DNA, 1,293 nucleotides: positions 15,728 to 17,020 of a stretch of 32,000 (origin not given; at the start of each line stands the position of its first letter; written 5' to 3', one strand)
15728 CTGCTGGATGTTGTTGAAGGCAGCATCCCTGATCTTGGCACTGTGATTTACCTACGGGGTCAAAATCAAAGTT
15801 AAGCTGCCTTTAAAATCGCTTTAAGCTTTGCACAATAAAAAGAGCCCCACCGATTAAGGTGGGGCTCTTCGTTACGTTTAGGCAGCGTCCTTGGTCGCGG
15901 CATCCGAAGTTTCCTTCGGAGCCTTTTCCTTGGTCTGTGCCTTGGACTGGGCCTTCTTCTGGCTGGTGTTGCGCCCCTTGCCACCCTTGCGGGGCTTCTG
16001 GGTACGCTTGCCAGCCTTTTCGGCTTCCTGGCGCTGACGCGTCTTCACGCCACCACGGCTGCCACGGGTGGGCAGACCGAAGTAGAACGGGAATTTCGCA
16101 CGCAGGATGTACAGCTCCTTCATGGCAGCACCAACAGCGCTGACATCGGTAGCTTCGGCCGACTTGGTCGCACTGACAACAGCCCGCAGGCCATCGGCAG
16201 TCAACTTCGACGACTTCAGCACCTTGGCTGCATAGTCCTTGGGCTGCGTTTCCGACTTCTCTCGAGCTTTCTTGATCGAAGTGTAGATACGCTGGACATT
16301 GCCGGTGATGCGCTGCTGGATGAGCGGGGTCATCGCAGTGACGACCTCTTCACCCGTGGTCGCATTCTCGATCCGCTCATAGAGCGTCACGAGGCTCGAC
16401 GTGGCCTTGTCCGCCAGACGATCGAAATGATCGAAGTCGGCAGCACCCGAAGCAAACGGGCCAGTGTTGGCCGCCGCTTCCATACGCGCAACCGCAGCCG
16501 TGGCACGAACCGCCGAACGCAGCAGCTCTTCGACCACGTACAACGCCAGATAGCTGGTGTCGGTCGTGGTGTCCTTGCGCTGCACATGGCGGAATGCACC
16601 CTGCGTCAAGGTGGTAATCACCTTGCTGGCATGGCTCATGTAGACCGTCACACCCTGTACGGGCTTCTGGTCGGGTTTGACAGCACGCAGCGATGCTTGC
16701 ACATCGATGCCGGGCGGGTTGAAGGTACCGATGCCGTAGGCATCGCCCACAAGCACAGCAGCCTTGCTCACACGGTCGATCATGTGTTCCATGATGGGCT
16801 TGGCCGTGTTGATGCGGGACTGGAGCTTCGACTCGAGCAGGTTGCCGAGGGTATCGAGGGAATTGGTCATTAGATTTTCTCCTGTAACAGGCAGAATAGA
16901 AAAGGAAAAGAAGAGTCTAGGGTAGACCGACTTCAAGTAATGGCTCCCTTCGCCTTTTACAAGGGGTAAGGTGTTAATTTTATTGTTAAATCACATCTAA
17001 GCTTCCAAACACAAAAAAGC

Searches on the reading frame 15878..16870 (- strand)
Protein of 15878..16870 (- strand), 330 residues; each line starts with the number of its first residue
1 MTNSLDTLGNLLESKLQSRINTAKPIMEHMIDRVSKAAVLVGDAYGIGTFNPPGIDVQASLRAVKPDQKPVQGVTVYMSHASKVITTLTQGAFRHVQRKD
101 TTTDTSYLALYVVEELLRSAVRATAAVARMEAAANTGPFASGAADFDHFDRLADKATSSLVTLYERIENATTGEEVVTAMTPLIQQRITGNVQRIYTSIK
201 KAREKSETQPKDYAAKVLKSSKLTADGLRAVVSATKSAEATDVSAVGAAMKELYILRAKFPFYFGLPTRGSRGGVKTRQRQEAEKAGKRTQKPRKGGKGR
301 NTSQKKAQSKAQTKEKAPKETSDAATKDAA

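Call 5: search_protein_families(library=pfam, proteins=[window:15878-16870:-], max_evalue=0.1)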
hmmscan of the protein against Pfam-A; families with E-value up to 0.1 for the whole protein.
window:15878-16870:- (330 aa): 0 families

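Call 6: search_protein_families(library=ncbifam, proteins=[window:15878-16870:-], max_evalue=1)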
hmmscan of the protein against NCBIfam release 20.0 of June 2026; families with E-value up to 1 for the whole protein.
window:15878-16870:- (330 aa): 1 family
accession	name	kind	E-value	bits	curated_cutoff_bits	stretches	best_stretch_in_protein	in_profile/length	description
NF011967.0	PRK15439.1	equivalog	0.061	11.7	586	1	161-250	218-302/510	autoinducer 2 ABC transporter ATP-binding protein LsrA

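Call 7: search_protein_families(library=phrogs, proteins=[window:15878-16870:-], max_evalue=1)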
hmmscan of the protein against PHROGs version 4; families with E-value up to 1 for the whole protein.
window:15878-16870:- (330 aa): 0 families

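Call 8: find_homologous_proteins(query=window:15878-16870:-, max_evalue=0.01)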
Query window:15878-16870:- (330 aa): 3 proteins with E <= 0.01 among 3608 candidates.
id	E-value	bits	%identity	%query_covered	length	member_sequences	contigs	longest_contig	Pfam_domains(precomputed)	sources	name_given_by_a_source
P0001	6.6e-203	690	100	100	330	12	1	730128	-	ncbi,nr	ncbi:MAG: hypothetical protein CMF62_04900 [Magnetococcales bacterium]|nr:hypothetical protein [Magn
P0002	8.9e-116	404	65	89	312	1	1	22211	-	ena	-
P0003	4.9e-69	251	47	84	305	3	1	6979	-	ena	-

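Call 9: find_encoding_contigs(protein=P0002, flank=10000)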
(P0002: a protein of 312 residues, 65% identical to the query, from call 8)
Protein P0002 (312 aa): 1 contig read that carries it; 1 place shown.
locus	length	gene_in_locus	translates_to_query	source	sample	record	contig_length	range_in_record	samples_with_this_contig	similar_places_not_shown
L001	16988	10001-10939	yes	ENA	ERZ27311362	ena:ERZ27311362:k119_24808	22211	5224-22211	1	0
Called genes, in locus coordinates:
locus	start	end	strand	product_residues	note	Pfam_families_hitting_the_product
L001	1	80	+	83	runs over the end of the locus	PF00366:Ribosomal_S17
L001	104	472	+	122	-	PF00238:Ribosomal_L14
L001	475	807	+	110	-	PF00467:KOW (weak), PF17136:ribosomal_L24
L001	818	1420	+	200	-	PF00281:Ribosomal_L5, PF00673:Ribosomal_L5_C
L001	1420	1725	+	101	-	PF00253:Ribosomal_S14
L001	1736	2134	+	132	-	PF00410:Ribosomal_S8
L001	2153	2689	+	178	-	PF00347:Ribosomal_L6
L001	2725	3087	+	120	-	PF00861:Ribosomal_L18p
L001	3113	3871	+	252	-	PF00333:Ribosomal_S5, PF03719:Ribosomal_S5_C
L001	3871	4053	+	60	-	PF00327:Ribosomal_L30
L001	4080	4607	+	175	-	PF00828:Ribosomal_L27A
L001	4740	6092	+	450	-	PF00344:SecY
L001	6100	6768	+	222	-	PF00406:ADK, PF13207:AAA_17, PF05191:ADK_lid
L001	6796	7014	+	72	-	PF01176:eIF-1a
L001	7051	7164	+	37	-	PF00444:Ribosomal_L36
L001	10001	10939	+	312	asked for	-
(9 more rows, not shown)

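Call 10: find_encoding_contigs(protein=P0003, flank=10000)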
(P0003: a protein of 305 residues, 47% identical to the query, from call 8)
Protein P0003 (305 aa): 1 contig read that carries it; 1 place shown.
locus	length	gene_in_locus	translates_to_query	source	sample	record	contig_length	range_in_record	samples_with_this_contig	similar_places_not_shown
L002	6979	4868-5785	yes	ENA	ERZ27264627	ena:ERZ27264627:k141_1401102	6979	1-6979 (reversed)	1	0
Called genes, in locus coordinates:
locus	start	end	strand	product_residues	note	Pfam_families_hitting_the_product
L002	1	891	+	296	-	?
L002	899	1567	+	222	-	PF00406:ADK, PF13207:AAA_17, PF05191:ADK_lid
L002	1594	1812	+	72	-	PF01176:eIF-1a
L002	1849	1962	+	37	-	PF00444:Ribosomal_L36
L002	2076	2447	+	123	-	PF00416:Ribosomal_S13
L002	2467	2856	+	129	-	PF00411:Ribosomal_S11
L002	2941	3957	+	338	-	PF01193:RNA_pol_L, PF01000:RNA_pol_A_bac, PF03118:RNA_pol_A_CTD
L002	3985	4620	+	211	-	PF01196:Ribosomal_L17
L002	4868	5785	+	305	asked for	-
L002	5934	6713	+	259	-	-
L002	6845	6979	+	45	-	?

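Call 15: find_related_loci(query=A1, collection=genome_contigs, flank=10000)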
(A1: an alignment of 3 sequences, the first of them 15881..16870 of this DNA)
Query A1 (330 aa) in genome_contigs; peptide patterns used: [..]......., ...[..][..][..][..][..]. (x = any residue, [..] = any of these).
186 stretches matched a pattern, but none encodes a relative of the query by tblastn (E <= 1e-3).

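Call 18: find_related_loci(query=A1, collection=metagenome_contigs, flank=10000)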
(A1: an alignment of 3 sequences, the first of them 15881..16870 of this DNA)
Query A1 (330 aa) in metagenome_contigs; peptide patterns used: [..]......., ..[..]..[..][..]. (x = any residue, [..] = any of these).
599 stretches matched a pattern, but none encodes a relative of the query by tblastn (E <= 1e-3).

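Call 19: find_related_loci(query=A1, collection=viral_contigs, flank=5000)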
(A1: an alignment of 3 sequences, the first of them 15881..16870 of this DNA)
Query A1 (330 aa) in viral_contigs; peptide patterns used: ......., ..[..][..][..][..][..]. (x = any residue, [..] = any of these).
135 stretches matched a pattern, but none encodes a relative of the query by tblastn (E <= 1e-3).

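Call 24: predict_structure(alignment_id=A1)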
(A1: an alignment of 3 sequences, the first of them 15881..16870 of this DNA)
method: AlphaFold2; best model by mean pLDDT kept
length: 330 residues; sequences in the alignment: 3
mean_pLDDT: 75.5   pTM: 0.69
mean pLDDT of the five models: 75.5, 72.2, 71.9, 71.7, 71.7
residues with pLDDT >= 90: 101; 70-90: 144; 50-70: 27; < 50: 58
segments of 3 or more residues with pLDDT < 50: 271-282, 287-330
pLDDT, mean of each block of 10 residues (from residue 1): 65 82 88 93 89 74 73 80 86 83 87 92 85 70 71 82 91 95 87 90 91 93 93 86 90 89 72 41 44 33 31 32 32
secondary structure, 60 per line:
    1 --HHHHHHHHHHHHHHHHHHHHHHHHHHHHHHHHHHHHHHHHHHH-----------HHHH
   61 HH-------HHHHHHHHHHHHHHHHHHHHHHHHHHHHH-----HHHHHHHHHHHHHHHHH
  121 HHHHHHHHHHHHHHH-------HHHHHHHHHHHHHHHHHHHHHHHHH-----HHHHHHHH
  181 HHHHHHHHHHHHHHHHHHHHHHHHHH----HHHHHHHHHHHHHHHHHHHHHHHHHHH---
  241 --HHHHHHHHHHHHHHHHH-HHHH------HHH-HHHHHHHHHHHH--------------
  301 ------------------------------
elements in order: H3-45 H57-62 H70-98 H104-135 H143-167 H173-206 H211-237 H243-259 H261-264 H275-286

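Call 27: search_protein_representatives(alignment_id=A1)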
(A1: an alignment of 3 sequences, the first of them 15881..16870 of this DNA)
Query: 3 sequences, 313 profile positions. Proteins with E-value up to 0.001 (for the whole library): 11; up to 1e-10: 8; up to 1e-30: 2. The best 11 are listed.
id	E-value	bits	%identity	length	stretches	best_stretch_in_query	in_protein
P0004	3.9e-102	358.1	-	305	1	1-293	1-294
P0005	7.8e-33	130.5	-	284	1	31-285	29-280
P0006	5.0e-29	118.0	-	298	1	10-288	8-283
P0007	1.0e-20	90.7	-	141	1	166-283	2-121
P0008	3.7e-17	79.0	-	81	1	249-313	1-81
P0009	1.3e-12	64.1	-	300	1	6-305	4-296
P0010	1.8e-12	63.6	-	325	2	18-202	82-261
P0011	6.2e-12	61.8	-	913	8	62-103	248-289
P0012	4.4e-08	49.2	-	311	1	25-287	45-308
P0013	6.0e-06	42.2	-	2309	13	50-103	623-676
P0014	8.8e-04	35.1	-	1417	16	14-79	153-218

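Call 29: fold_search(model_id=the predicted structure, library=pdb)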
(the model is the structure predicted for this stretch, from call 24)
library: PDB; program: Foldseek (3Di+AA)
matches with E <= 10: 171; with E <= 0.001: 0
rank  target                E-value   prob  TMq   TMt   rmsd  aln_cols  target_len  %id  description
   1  3pf0                  1.7e-01  0.23  0.16  0.16  18.9       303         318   10  Crystal structure of an Imelysin-like protein (Psyc_1802) from PSYCHROBACTER ARCTICUM 273-4 at 2.15 A resolution (released 2010-11-10)
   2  2a2f                  6.2e-01  0.23  0.21  0.23  22.3       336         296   12  Crystal Structure of Sec15 C-terminal domain (released 2005-09-13)
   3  3vvr_A                1.2e+00  0.08  0.15  0.13  23.7       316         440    9  Crystal structure of MATE in complex with MaD5 (released 2013-04-03)
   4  3j5p_A                1.2e+00  0.06  0.12  0.09  20.0       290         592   13  Structure of TRPV1 ion channel determined by single particle electron cryo-microscopy (released 2013-12-04)
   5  4uhr                  1.3e+00  0.14  0.19  0.20  15.1       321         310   12  Thermostabilised HUMAN A2a Receptor with CGS21680 bound (released 2015-04-08)
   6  3hah_A                1.4e+00  0.10  0.14  0.17  31.1       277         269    9  Crystal structure of human PACSIN1 F-BAR domain (C2 lattice) (released 2009-06-16)
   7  8f7n                  1.4e+00  0.08  0.13  0.12  29.0       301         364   11  Crystal structure of chemoreceptor McpZ ligand sensing domain (released 2023-07-05)
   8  9oge_A                1.4e+00  0.06  0.14  0.08  22.1       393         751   13  Cryo-EM structure of human exportin-1 conjugated with KPT-127 and bound to human ASB8-ELOB/C (released 2025-11-26)
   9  9iya_A                1.4e+00  0.18  0.17  0.15  17.9       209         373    9  Cryo-EM structure of GPR55-Fab-Nb-ONO-9710531 complex (released 2025-01-01)
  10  8wdt_A                1.4e+00  0.16  0.21  0.23  14.2       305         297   14  Crystal structure of the human adenosine A2A receptor in complex with photoresponsive ligand photoNECA(blue) (released 2024-01-17)
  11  7jh5_A                1.5e+00  0.14  0.21  0.23  29.1       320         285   16  Co-LOCKR: de novo designed protein switch (released 2020-09-02)
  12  3q0k_A                1.5e+00  0.13  0.16  0.18  35.1       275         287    9  Crystal structure of Human PACSIN 2 F-BAR (released 2012-02-15)
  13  9mg8_A                1.7e+00  0.12  0.19  0.18  25.3       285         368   15  Crystal Structure of b-iTHR-110 (released 2025-12-17)
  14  8xvk_R                1.8e+00  0.08  0.18  0.15  25.5       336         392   12  Cryo-EM structure of ETAR bound with Ambrisentan (released 2024-08-28)
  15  9gbt_A                1.8e+00  0.08  0.13  0.19  18.6       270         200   11  De novo designed retro-aldolase 13 (RAD13) (released 2025-08-13)
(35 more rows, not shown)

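Call 31: find_homologous_proteins(query=A3, max_evalue=0.001)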
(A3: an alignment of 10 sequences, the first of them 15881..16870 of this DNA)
Query A3 (10 sequences) (330 aa, profile of the alignment): 4 proteins with E <= 0.001 among 8000 candidates.
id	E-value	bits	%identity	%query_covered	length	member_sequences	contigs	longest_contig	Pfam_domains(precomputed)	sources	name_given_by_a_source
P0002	2.3e-121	423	65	89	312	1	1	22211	-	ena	-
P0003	1.3e-115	404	47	84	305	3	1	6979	-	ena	-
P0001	4.0e-111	389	100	100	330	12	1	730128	-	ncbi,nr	ncbi:MAG: hypothetical protein CMF62_04900 [Magnetococcales bacterium]|nr:hypothetical protein [Magn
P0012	8.9e-104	365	22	76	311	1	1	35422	-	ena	-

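Call 32: find_encoding_contigs(protein=P0012, flank=10000)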
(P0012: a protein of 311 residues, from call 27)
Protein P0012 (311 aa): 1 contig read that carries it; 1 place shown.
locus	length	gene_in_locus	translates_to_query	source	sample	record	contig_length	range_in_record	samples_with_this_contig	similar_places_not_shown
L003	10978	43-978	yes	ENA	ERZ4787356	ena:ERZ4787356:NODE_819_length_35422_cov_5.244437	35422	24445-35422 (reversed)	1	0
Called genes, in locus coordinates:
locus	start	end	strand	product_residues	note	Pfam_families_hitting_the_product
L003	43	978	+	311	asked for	-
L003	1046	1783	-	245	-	-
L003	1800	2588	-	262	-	PF13623:SurA_N_2 (weak), PF13624:SurA_N_3 (faint), PF13145:Rotamase_2, PF13616:Rotamase_3, PF00639:Rotamase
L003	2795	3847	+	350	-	PF01551:Peptidase_M23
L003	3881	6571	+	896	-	PF07517:SecA_DEAD, PF00270:DEAD (weak), PF01043:SecA_PP_bind, PF21090:P-loop_SecA, PF07516:SecA_SW, PF02810:SEC-C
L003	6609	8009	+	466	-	PF00749:tRNA-synt_1c, PF19269:Anticodon_2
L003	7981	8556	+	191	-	PF00881:Nitroreductase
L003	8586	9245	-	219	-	-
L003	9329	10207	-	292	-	PF13489:Methyltransf_23, PF08241:Methyltransf_11, PF08242:Methyltransf_12 (faint), PF13649:Methyltransf_25 (faint)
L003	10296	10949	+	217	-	PF18912:DZR_2, PF00156:Pribosyltran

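Call 33: find_encoding_contigs(protein=P0004, flank=10000)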
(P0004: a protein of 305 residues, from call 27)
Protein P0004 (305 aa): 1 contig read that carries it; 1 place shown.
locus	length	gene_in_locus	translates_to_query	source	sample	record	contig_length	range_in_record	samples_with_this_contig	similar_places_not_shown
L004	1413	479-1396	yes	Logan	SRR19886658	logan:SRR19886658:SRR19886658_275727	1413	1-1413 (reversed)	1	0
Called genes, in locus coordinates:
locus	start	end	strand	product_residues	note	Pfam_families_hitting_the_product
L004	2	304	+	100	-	?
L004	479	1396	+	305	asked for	-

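Call 34: find_encoding_contigs(protein=P0005, flank=10000)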
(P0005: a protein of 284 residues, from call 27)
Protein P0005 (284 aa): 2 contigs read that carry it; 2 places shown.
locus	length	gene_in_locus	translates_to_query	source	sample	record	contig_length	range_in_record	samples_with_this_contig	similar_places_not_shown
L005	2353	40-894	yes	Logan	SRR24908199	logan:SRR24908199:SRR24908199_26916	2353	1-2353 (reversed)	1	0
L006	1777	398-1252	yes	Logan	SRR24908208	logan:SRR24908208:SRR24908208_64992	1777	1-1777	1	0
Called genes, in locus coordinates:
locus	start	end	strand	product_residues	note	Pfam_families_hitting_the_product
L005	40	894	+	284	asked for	-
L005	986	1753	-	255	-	-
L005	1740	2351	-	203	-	?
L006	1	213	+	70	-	?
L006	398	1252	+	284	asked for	-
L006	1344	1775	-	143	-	?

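Call 35: find_encoding_contigs(protein=P0006, flank=10000)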
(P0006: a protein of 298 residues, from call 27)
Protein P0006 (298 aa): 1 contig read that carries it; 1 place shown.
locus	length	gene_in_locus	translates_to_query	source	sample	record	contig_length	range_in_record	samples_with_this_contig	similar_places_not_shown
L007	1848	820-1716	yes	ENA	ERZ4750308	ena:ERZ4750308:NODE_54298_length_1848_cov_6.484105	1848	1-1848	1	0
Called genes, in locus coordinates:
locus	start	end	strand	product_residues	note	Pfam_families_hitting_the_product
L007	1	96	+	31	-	?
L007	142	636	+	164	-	PF01196:Ribosomal_L17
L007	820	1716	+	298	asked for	-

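Call 36: find_encoding_contigs(protein=P0009, flank=10000)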
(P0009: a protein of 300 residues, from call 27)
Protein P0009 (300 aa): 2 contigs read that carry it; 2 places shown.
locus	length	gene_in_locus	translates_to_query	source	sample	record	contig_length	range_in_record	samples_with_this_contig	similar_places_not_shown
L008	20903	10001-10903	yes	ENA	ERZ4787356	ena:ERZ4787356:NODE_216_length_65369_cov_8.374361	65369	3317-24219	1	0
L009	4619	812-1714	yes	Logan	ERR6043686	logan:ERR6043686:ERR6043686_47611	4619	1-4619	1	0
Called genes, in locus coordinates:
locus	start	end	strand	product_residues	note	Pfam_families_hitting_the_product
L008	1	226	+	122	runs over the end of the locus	PF00238:Ribosomal_L14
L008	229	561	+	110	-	PF00467:KOW, PF17136:ribosomal_L24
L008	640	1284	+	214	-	PF00281:Ribosomal_L5, PF00673:Ribosomal_L5_C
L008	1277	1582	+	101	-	PF00253:Ribosomal_S14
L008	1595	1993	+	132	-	PF00410:Ribosomal_S8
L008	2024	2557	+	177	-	PF00347:Ribosomal_L6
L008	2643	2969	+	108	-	PF00861:Ribosomal_L18p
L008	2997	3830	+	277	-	PF00333:Ribosomal_S5, PF03719:Ribosomal_S5_C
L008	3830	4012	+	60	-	PF00327:Ribosomal_L30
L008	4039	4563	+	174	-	PF00828:Ribosomal_L27A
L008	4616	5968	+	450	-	PF00344:SecY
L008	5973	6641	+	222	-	PF00406:ADK, PF13207:AAA_17, PF13238:AAA_18 (weak), PF05191:ADK_lid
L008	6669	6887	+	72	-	PF01176:eIF-1a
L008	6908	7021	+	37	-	PF00444:Ribosomal_L36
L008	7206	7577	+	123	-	PF00416:Ribosomal_S13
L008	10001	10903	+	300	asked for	-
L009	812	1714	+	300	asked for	-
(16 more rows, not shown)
